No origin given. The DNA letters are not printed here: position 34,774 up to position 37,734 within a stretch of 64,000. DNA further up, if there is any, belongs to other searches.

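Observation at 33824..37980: Three-gene module PadR - ADOP permease - lipoprotein serine hydrolase with ATGA stop/start coupling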

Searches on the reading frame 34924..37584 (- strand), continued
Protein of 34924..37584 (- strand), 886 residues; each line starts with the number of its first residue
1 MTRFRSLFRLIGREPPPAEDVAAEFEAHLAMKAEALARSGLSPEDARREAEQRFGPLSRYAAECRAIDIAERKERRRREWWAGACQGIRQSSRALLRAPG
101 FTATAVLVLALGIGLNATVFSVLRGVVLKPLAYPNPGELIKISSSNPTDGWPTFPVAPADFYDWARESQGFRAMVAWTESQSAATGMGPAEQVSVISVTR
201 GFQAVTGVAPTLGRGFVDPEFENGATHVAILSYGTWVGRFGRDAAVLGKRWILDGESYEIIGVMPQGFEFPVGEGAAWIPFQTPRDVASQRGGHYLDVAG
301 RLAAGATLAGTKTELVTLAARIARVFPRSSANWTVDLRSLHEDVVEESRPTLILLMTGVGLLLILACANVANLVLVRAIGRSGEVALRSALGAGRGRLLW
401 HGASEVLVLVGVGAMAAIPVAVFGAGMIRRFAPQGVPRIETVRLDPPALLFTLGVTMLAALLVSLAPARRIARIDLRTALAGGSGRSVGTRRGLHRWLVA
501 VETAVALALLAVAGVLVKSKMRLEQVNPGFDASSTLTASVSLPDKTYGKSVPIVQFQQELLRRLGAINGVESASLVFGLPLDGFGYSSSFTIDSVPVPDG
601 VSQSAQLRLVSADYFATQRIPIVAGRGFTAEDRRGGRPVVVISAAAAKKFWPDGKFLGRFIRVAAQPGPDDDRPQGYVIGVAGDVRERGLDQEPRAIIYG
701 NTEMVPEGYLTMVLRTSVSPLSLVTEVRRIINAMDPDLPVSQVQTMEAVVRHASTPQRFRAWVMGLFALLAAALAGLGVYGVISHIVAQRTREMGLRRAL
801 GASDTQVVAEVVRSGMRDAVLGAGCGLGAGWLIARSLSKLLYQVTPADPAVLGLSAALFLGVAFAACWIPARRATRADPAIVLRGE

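Call 43: search_protein_families(library=pfam, proteins=[L151:4805-5359:+, L154:7019-7669:+, L158:7386-8456:+, L160:3467-4258:+, L165:3193-4107:+, L169:3682-4059:+], max_evalue=0.001)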
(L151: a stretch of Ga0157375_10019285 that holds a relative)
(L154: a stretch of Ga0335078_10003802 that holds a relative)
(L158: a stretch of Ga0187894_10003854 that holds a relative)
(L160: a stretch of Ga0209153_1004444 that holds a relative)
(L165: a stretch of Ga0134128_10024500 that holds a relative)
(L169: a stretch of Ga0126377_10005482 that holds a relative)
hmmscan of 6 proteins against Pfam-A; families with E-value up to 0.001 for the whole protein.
L151:4805-5359:+ (184 aa): 1 family
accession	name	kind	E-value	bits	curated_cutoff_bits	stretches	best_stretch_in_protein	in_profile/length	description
PF00565.23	SNase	-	1.4e-08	35.5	21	1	101-180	25-106/107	Staphylococcal nuclease homologue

L154:7019-7669:+ (216 aa): 1 family
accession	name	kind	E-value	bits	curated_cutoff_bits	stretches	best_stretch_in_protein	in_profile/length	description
PF01351.25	RNase_HII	-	3.6e-40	138.4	25.8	1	22-197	1-198/199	Ribonuclease HII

L158:7386-8456:+ (356 aa): 1 family
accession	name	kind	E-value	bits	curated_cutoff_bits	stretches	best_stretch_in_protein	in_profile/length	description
PF05118.21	Asp_Arg_Hydrox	-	1.1e-10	42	22.6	1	60-207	20-154/157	Aspartyl/Asparaginyl beta-hydroxylase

L160:3467-4258:+ (263 aa): 1 family
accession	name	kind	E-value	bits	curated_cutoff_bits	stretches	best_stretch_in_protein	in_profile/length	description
PF05988.18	DUF899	-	1.1e-38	133.5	27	1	33-248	4-211/224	Bacterial protein of unknown function (DUF899)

L165:3193-4107:+ (304 aa): 1 family
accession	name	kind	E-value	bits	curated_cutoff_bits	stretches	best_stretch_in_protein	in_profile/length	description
PF01261.30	AP_endonuc_2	-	5.7e-09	36.5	31.1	1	77-285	2-226/249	Xylose isomerase-like TIM barrel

L169:3682-4059:+ (125 aa): 0 families

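Call 54: find_homologous_proteins(query=window:34924-37584:-, max_evalue=1e-50)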
Query window:34924-37584:- (886 aa): 5216 proteins with E <= 1e-50 among 8000 candidates; the best 120 are listed.
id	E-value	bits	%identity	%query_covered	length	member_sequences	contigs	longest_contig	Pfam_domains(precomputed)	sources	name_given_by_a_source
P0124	0.0e+0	1932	100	100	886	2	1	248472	PF02687.28,PF12704.15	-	-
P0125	0.0e+0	1661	85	100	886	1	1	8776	PF02687.28,PF12704.15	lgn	-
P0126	0.0e+0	1648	85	100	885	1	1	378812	PF02687.28,PF12704.15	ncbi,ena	-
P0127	0.0e+0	1647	85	100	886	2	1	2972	PF02687.28,PF12704.15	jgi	jgi:putative ABC transport system permease protein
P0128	0.0e+0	1615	83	100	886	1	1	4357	PF02687.28,PF12704.15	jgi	jgi:putative ABC transport system permease protein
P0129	0.0e+0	1611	83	100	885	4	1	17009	PF02687.28,PF12704.15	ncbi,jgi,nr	ncbi:MAG TPA: ABC transporter permease [Gemmatimonadales bacterium]|jgi:predicted permease|nr:ABC tr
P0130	0.0e+0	1597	82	100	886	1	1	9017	PF02687.28,PF12704.15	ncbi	-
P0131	0.0e+0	1579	81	100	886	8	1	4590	PF02687.28,PF12704.15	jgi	-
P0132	0.0e+0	1544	80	100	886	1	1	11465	PF02687.28,PF12704.15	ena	-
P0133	0.0e+0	1538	79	100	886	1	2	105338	PF02687.28,PF12704.15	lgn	-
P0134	0.0e+0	1532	79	100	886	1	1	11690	PF02687.28,PF12704.15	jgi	jgi:putative ABC transport system permease protein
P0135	0.0e+0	1511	78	100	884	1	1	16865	PF02687.28,PF12704.15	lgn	-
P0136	0.0e+0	1506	78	100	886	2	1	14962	PF02687.28,PF12704.15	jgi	-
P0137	0.0e+0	1463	75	100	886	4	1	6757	PF02687.28,PF12704.15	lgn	-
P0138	0.0e+0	1449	82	90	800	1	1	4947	PF02687.28,PF12704.15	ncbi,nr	ncbi:MAG TPA: ABC transporter permease, partial [Gemmatimonadales bacterium]|nr:ABC transporter perm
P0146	0.0e+0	1334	70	100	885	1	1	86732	PF02687.28,PF12704.15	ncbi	-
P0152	0.0e+0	1298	68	100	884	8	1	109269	PF02687.28,PF12704.15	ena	-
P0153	0.0e+0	1281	67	100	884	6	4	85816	PF02687.28,PF12704.15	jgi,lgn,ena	-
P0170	0.0e+0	1218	65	100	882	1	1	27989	PF02687.28,PF12704.15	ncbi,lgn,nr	ncbi:MAG: ABC transporter permease [Gemmatimonadales bacterium]|nr:ABC transporter permease [Gemmati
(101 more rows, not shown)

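Call 55: find_encoding_contigs(protein=P0146, flank=5000, max_places=1)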
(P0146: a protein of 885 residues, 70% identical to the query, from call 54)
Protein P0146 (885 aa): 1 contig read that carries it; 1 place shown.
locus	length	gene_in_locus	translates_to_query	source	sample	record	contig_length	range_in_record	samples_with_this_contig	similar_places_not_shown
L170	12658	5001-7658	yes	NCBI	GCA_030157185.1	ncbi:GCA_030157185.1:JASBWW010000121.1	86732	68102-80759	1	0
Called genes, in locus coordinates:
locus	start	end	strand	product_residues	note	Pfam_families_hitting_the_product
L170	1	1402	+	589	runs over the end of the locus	PF07705:CARDB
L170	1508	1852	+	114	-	PF03551:PadR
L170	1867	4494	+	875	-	PF12704:MacB_PCD, PF02687:FtsX, PF12704:MacB_PCD, PF02687:FtsX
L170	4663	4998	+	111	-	PF03551:PadR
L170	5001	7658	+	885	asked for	PF12704:MacB_PCD, PF02687:FtsX, PF12704:MacB_PCD, PF02687:FtsX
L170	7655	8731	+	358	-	PF00144:Beta-lactamase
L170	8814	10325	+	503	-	PF00501:AMP-binding, PF13193:AMP-binding_C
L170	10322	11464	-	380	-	PF01266:DAO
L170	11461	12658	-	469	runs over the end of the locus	PF01425:Amidase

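Call 56: find_encoding_contigs(protein=P0152, flank=5000, max_places=1)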
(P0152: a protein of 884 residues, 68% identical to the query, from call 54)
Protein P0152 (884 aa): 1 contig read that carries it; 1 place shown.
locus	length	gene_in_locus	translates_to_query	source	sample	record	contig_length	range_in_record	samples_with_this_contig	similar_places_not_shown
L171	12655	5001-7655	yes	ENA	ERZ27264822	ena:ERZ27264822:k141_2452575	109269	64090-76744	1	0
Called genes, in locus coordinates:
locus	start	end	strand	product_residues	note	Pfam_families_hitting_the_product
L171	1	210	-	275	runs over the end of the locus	PF01261:AP_endonuc_2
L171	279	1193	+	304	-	PF01261:AP_endonuc_2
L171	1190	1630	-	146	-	PF14534:DUF4440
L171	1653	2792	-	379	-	PF22020:RlmL_1st, PF01170:UPF0020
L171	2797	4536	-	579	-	PF04389:Peptidase_M28 (weak)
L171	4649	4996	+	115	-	PF03551:PadR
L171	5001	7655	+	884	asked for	PF12704:MacB_PCD, PF02687:FtsX, PF12704:MacB_PCD, PF02687:FtsX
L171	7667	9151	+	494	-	PF00501:AMP-binding, PF13193:AMP-binding_C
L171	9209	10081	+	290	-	PF06028:DUF915 (faint), PF00561:Abhydrolase_1, PF07819:PGAP1 (faint), PF12146:Hydrolase_4, PF12697:Abhydrolase_6, PF03096:Ndr (weak)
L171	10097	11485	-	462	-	PF01425:Amidase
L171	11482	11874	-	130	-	PF13366:PDDEXK_3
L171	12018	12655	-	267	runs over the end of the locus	PF04199:Cyclase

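Call 57: find_encoding_contigs(protein=P0129, flank=5000, max_places=1)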
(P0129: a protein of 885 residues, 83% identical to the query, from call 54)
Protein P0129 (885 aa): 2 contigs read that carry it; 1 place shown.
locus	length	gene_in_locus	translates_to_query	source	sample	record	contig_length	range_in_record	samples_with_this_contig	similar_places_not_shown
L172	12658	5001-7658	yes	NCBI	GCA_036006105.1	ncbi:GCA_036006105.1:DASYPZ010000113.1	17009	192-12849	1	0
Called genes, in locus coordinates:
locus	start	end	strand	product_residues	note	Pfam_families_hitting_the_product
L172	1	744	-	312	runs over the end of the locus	PF04389:Peptidase_M28 (weak)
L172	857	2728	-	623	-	PF07944:Beta-AFase-like_GH127_cat, PF20736:Glyco_hydro127M, PF16375:DUF4986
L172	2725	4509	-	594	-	-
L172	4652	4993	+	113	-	PF03551:PadR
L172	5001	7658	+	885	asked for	PF12704:MacB_PCD, PF02687:FtsX, PF12704:MacB_PCD, PF02687:FtsX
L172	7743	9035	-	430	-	PF01979:Amidohydro_1, PF07969:Amidohydro_3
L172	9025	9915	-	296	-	PF20803:PaaX_M, PF08223:PaaX_C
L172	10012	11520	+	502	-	PF00501:AMP-binding, PF13193:AMP-binding_C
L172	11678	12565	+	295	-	PF00561:Abhydrolase_1, PF07819:PGAP1 (faint), PF06821:Ser_hydrolase (faint), PF12146:Hydrolase_4, PF12697:Abhydrolase_6, PF03096:Ndr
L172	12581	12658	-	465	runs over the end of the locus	PF01425:Amidase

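Call 58: find_encoding_contigs(protein=P0170, flank=5000, max_places=1)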
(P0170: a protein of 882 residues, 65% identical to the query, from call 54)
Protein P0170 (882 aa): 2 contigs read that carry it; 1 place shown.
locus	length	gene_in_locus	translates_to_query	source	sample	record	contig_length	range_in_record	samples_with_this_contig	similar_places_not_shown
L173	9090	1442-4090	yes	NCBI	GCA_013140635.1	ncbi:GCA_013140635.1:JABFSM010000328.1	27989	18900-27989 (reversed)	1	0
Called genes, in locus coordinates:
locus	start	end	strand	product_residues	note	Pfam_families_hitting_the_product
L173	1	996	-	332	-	PF00270:DEAD, PF00271:Helicase_C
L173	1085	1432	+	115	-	PF03551:PadR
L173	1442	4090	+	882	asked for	PF12704:MacB_PCD, PF02687:FtsX, PF12704:MacB_PCD, PF02687:FtsX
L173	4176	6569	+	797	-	PF12704:MacB_PCD, PF02687:FtsX, PF12704:MacB_PCD, PF02687:FtsX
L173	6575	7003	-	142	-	-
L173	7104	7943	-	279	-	PF14344:DUF4397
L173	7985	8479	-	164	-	-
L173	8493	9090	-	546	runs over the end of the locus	-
